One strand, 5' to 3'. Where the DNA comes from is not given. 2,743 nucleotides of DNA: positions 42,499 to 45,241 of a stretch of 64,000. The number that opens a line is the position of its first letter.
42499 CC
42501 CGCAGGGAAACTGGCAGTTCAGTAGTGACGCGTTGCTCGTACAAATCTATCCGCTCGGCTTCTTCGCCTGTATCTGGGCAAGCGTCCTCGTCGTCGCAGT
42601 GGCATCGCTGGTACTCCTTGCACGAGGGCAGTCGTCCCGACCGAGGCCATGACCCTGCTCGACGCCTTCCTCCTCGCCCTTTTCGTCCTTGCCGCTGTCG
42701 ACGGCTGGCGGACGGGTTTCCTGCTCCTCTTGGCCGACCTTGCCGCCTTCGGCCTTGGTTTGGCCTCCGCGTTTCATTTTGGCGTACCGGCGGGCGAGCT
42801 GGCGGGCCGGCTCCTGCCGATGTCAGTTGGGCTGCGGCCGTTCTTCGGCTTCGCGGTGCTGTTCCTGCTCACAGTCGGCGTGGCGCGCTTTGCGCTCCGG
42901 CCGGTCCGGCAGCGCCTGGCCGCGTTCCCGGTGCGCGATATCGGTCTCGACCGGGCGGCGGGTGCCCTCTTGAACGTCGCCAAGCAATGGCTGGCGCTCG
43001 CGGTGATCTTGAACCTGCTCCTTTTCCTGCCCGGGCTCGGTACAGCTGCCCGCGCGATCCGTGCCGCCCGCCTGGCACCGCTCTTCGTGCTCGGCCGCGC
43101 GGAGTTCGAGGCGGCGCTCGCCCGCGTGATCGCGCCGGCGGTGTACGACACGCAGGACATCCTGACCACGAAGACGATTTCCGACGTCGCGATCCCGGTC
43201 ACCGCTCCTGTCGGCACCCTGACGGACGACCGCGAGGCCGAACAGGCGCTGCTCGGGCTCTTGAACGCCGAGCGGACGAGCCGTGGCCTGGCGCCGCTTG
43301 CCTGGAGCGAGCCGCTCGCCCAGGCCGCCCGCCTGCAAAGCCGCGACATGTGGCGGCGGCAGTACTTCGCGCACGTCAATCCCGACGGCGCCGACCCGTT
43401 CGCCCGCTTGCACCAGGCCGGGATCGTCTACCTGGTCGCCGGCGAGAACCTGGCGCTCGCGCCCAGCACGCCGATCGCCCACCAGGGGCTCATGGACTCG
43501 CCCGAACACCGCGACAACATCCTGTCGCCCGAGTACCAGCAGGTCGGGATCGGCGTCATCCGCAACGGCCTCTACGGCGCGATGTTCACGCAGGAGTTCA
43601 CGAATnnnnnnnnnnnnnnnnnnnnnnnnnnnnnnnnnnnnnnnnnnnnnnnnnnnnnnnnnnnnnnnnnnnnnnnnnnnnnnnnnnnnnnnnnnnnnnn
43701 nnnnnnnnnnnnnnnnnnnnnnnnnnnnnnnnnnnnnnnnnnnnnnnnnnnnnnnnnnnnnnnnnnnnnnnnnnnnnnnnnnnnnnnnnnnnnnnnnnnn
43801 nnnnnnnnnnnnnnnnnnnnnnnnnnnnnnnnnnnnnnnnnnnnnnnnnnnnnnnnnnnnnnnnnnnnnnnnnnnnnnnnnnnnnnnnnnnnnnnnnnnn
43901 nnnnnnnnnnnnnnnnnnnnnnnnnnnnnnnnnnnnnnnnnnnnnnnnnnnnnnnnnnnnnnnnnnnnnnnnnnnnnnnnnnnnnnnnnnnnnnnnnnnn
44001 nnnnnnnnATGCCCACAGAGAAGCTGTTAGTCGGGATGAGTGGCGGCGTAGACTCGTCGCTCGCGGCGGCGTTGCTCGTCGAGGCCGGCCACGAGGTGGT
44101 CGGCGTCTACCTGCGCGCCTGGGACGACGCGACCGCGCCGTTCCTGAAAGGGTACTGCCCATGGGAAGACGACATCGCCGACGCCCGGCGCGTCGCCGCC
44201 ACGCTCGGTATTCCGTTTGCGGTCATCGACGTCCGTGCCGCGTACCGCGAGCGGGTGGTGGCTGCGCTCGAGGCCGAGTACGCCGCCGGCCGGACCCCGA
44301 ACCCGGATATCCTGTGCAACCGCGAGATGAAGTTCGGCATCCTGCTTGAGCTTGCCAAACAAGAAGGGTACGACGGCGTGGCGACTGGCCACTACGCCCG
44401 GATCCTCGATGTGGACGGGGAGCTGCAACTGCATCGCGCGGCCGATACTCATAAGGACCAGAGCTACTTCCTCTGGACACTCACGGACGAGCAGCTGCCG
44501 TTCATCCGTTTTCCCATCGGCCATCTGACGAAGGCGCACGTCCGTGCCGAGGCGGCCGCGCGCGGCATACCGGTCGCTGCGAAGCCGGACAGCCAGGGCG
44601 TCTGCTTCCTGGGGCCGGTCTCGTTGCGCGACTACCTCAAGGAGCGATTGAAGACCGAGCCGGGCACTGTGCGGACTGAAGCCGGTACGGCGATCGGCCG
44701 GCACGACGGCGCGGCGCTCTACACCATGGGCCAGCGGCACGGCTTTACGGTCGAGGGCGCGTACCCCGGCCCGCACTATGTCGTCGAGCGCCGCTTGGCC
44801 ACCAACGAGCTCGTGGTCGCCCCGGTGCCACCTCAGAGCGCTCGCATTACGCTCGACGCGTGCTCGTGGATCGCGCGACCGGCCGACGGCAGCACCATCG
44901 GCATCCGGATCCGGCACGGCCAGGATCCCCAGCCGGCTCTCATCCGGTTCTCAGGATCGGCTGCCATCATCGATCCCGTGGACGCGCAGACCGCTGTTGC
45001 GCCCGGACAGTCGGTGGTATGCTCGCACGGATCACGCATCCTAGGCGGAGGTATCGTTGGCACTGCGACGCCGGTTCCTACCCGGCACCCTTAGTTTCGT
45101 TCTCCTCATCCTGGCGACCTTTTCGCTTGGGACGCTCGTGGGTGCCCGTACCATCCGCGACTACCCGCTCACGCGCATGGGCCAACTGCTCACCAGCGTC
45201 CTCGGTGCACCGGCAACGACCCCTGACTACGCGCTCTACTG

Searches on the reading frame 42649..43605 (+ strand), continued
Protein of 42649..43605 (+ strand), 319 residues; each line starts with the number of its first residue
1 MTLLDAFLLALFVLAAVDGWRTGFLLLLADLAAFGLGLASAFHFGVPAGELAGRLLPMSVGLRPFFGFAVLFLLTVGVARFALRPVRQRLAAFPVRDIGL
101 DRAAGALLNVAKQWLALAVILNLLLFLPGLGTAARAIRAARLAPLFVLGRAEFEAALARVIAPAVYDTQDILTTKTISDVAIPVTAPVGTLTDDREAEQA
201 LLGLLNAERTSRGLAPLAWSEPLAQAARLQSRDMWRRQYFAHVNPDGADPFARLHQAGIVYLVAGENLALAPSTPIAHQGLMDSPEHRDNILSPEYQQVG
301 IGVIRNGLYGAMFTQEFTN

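Call 83: fold_search(model_id=the predicted structure, library=pdb)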
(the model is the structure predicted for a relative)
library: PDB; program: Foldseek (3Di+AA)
matches with E <= 10: 1106; with E <= 0.001: 0
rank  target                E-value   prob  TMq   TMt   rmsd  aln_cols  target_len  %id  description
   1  6y1w_B                7.1e-02  0.91  0.33  0.08   8.1        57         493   19  Xcc4156, a flavin-dependent halogenase from Xanthomonas campestris (released 2020-06-17)
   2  6y1w_A                8.6e-02  0.90  0.32  0.08   8.1        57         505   19  Xcc4156, a flavin-dependent halogenase from Xanthomonas campestris (released 2020-06-17)
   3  5mmj_y                1.7e-01  0.15  0.25  0.23  14.1       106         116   10  Structure of the small subunit of the chloroplast ribosome (released 2017-01-11)
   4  4d60_A                2.0e-01  0.25  0.33  0.23  11.3       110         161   13  Structure of a dimeric Plasmodium falciparum profilin mutant (released 2015-06-03)
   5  2ltr_MODEL_1_A        2.3e-01  0.35  0.24  0.24   5.7        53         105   15  Solution structure of RDE-4(32-136) (released 2013-12-04)
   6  2weu_A                2.6e-01  0.63  0.33  0.08   8.7        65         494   12  Crystal structure of tryptophan 5-halogenase (PyrH) complex with substrate tryptophan (released 2009-04-14)
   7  2weu_D                2.8e-01  0.63  0.33  0.08   8.7        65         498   12  Crystal structure of tryptophan 5-halogenase (PyrH) complex with substrate tryptophan (released 2009-04-14)
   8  6sls_B                3.2e-01  0.66  0.36  0.09   8.3        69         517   13  Flavin-dependent tryptophan 6-halogenase Thal in complex with FAD (released 2019-10-16)
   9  3nec_B                3.6e-01  0.25  0.33  0.23   9.4        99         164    9  Crystal Structure of Toxoplasma gondii Profilin (released 2010-09-29)
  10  2wet_B                3.8e-01  0.60  0.33  0.08   9.2        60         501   12  Crystal structure of tryptophan 5-halogenase (PyrH) complex with FAD (tryptophan) (released 2009-04-14)
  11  4b6h_A                3.8e-01  0.12  0.27  0.23  11.8       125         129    8  Structure of hDcp1a in complex with proline rich sequence of PNRC2 (released 2013-03-06)
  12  5ukl_A                4.3e-01  0.35  0.32  0.07   3.5        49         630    8  Human GRK2 in complex with Gbetagamma subunits and CCG222886 (14bd) (released 2017-04-05)
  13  9ngo_H                4.3e-01  0.16  0.25  0.16  12.3        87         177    7  CRYO-EM STRUCTURE OF HUMAN U7 SNRNP WITH METHYLATED noncleavable H2A* SUBSTRATE PRE-MRNA (FOCUS MAP) (released 2026-01-21)
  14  9nh6_H                4.3e-01  0.16  0.25  0.06  12.3        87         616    7  CRYO-EM STRUCTURE OF HUMAN U7 SNRNP WITH METHYLATED noncleavable H2A* SUBSTRATE PRE-MRNA (COMPOSITE MAP) (released 2026-01-21)
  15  2weu_B                4.6e-01  0.54  0.33  0.08   8.9        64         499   12  Crystal structure of tryptophan 5-halogenase (PyrH) complex with substrate tryptophan (released 2009-04-14)
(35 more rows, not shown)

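Call 86: search_protein_families(library=pfam, proteins=[L162:5347-5607:+, L165:5423-5599:+], max_evalue=10)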
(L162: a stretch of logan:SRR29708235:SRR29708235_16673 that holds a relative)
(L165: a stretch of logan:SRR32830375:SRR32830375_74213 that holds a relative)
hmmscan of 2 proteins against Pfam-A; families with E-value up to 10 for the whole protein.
L162:5347-5607:+ (87 aa): 0 families

L165:5423-5599:+ (59 aa): 0 families

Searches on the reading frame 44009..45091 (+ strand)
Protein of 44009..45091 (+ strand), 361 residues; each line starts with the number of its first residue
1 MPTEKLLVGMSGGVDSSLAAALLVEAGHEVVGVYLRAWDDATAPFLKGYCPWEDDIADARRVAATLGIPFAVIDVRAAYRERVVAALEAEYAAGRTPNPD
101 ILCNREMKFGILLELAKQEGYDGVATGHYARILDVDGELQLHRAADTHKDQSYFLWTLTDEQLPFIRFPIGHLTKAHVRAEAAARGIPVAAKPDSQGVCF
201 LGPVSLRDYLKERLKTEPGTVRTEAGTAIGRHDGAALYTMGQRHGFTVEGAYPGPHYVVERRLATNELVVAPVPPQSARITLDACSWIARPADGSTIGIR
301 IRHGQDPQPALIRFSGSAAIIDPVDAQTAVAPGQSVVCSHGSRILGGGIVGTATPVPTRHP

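Call 4: search_protein_families(library=pfam, proteins=[window:44009-45091:+], max_evalue=0.01)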
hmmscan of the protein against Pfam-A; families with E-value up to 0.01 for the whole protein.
window:44009-45091:+ (361 aa): 5 families
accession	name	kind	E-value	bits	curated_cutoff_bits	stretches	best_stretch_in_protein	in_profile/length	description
PF03054.22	tRNA_Me_trans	-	9.4e-73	244.6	20.6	1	5-202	2-201/202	tRNA methyl transferase HUP domain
PF20259.3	tRNA_Me_trans_M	-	7.3e-17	61.1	27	1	207-271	1-65/66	tRNA methyl transferase PRC-barrel domain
PF20258.4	tRNA_Me_trans_C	-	4.3e-09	37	20.6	1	279-350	3-77/77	Aminomethyltransferase beta-barrel domain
PF02540.23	NAD_synthase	-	3.9e-07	29.9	21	1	3-81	18-87/242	NAD synthase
PF00733.27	Asn_synthase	-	0.0028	17.8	21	1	9-107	23-114/354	Asparagine synthase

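Call 7: find_related_loci(query=window:44009-45091:+, collection=genome_contigs, flank=6000)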
Query window:44009-45091:+ (361 aa) in genome_contigs; peptide patterns used: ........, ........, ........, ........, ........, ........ (x = any residue, [..] = any of these).
600 stretches matched a pattern (row limit reached: there are more); 583 encode a relative of the query (tblastn E <= 1e-3); the best 80 are kept; 80 distinct loci.
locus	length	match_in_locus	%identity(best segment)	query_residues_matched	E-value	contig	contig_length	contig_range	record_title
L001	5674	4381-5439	41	1-350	5e-91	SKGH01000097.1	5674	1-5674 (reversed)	MAG: Candidatus Kaiserbacteria bacterium isolate CSBr16_134 CSBr16-22639, whole genome shotgun sequence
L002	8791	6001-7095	41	4-355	9e-91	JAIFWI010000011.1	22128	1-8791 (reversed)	MAG: Candidatus Parcubacteria bacterium isolate viral-cat_42_20 PAFVLPS_2018_scaffold_10354, whole genome shotgun sequen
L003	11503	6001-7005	43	4-337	2e-90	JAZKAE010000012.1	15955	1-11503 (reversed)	MAG: Patescibacteria group bacterium isolate ADI_H3L2_1_122_18_3-bin007_1 ADIH3L21_B007_1_000000000012, whole genome sho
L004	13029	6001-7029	43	4-350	6e-90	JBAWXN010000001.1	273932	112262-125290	MAG: bacterium isolate ELA064 MAG064_1, whole genome shotgun sequence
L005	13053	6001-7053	44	3-350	1e-89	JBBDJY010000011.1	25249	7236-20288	MAG: Candidatus Paceibacterota bacterium isolate LejiaA_44_14 Lejia_A_3005_length_25249_cov_10, whole genome shotgun seq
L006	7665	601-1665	42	5-350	7e-89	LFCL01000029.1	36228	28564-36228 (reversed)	MAG: Parcubacteria bacterium C7867-002 C7867_00401, whole genome shotgun sequence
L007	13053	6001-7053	42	1-350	4e-89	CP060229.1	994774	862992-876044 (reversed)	MAG: Candidatus Nomurabacteria bacterium isolate HK-STAS-PATE-25 chromosome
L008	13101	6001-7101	40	5-353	6e-89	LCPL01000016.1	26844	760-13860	MAG: Parcubacteria group bacterium GW2011_GWC2_48_17 UY29_C0016, whole genome shotgun sequence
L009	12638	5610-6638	47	4-350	8e-89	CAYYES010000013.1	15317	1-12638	MAG TPA_asm: uncultured Candidatus Saccharibacteria bacterium isolate SRP135725_co1_1 genome assembly, contig: NODE_5092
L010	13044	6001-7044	42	4-351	2e-88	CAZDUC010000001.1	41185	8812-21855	MAG TPA_asm: uncultured Candidatus Saccharibacteria bacterium isolate SRP286056_co1_642 genome assembly, contig: NODE_96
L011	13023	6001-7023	42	4-350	1e-87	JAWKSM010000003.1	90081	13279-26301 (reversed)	MAG: Candidatus Paceibacterota bacterium isolate ABC1.149 ABC1.149.fa-3, whole genome shotgun sequence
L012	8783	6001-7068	43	3-352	4e-87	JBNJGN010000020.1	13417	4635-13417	MAG: Patescibacteria group bacterium isolate Y22_30dBSe2.bin.84 NODE_2735_length_13417_cov_27.527932, whole genome shotg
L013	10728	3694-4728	44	4-349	2e-87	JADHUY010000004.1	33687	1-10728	MAG: Parcubacteria group bacterium isolate BS150m-G58 BS-150m-C1048, whole genome shotgun sequence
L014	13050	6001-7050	42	6-355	6e-87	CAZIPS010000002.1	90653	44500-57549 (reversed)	MAG TPA_asm: uncultured Candidatus Saccharibacteria bacterium isolate SRP133034_co1_49 genome assembly, contig: NODE_105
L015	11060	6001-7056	41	4-350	5e-87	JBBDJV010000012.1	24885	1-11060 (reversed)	MAG: Candidatus Paceibacterota bacterium isolate LejiaA_42_15 Lejia_A_3063_length_24885_cov_9, whole genome shotgun sequ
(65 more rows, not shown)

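Call 10: find_encoding_contigs(protein=window:44009-45091:+, flank=3000, max_places=6)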
Protein window:44009-45091:+ (361 aa): no gene with exactly this product is on record in the collection.

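Call 15: find_related_loci(query=window:44009-45091:+, collection=metagenome_contigs, flank=4000)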
Query window:44009-45091:+ (361 aa) in metagenome_contigs; peptide patterns used: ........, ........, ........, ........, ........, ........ (x = any residue, [..] = any of these).
600 stretches matched a pattern (row limit reached: there are more); 585 encode a relative of the query (tblastn E <= 1e-3); the best 80 are kept; 80 distinct loci.
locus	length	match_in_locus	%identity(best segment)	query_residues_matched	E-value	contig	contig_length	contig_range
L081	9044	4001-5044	45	6-351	8e-96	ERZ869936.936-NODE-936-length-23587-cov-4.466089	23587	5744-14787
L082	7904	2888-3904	46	6-350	2e-93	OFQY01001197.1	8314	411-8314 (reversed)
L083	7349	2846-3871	46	7-349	2e-91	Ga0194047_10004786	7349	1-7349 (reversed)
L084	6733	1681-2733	42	5-350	1e-90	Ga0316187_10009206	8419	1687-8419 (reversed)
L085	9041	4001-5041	44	6-350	2e-89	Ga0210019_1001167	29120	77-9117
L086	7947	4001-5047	43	6-350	7e-89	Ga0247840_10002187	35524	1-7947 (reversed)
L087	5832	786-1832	43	6-350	7e-89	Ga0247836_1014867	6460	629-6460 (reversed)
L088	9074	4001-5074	45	5-360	2e-88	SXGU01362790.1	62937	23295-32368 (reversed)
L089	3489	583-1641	40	5-350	8e-89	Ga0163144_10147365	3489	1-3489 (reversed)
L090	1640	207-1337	40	5-350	2e-93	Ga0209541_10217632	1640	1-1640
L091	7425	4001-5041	42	4-350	6e-88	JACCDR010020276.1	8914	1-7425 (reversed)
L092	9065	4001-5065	41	5-350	1e-87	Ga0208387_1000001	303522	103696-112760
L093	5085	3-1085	41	8-350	2e-87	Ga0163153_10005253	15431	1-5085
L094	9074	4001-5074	41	8-350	1e-87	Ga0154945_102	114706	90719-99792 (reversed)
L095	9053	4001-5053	40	4-350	3e-87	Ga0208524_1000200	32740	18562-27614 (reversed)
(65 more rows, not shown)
